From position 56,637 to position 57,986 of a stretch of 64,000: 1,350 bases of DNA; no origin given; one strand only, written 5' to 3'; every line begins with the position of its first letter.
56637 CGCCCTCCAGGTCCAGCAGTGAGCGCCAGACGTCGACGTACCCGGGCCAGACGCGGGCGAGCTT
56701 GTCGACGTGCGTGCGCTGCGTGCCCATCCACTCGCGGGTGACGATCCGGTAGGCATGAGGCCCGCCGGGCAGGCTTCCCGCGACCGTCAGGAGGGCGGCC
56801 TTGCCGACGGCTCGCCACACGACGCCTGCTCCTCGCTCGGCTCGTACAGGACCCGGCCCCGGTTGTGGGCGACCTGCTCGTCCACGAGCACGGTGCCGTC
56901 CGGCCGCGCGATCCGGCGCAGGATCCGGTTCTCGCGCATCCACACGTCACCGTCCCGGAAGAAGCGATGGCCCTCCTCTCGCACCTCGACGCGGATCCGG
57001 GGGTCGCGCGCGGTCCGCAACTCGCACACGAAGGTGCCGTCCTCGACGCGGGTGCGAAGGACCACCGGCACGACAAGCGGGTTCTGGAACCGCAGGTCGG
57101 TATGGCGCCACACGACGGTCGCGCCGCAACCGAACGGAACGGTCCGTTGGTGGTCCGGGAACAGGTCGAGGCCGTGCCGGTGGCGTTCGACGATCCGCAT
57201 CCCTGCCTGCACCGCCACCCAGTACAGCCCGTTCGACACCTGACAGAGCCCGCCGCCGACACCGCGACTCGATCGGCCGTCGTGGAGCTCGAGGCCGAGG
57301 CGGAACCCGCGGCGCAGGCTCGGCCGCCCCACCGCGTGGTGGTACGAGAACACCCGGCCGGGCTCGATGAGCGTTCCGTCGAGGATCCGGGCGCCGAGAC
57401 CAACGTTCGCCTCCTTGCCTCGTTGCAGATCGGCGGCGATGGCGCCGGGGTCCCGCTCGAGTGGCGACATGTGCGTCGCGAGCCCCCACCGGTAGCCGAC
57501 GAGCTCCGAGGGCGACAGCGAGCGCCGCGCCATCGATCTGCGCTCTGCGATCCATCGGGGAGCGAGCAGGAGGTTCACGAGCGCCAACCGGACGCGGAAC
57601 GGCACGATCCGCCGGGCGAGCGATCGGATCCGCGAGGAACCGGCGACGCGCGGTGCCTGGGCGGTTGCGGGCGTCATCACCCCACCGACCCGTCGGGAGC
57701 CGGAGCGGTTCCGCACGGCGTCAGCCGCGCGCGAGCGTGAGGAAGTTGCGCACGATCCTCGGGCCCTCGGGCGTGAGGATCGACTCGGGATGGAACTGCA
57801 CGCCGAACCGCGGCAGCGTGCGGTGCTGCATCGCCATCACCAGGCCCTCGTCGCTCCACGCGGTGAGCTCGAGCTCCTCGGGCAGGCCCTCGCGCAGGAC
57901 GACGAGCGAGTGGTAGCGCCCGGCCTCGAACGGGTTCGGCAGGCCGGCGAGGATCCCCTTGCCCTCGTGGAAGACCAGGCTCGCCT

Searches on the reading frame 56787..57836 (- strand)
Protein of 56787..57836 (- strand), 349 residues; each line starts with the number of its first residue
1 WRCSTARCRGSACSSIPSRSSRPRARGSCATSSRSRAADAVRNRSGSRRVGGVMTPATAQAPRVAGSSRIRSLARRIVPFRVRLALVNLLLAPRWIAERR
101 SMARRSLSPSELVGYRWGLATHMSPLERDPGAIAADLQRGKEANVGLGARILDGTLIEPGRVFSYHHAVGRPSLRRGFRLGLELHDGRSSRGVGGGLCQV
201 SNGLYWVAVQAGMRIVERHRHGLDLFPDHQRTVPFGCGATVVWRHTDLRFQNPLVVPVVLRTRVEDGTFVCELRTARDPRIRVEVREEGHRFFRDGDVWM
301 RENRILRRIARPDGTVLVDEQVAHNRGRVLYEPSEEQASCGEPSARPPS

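Call 35: search_protein_families(library=pfam, proteins=[window:56787-57836:-], max_evalue=0.001)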
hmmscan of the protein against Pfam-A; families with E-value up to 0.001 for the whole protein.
window:56787-57836:- (349 aa): 1 family
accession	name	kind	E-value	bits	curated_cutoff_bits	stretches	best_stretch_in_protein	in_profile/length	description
PF04294.18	VanW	-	1.3e-35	122.1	27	1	141-273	2-129/130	VanW like protein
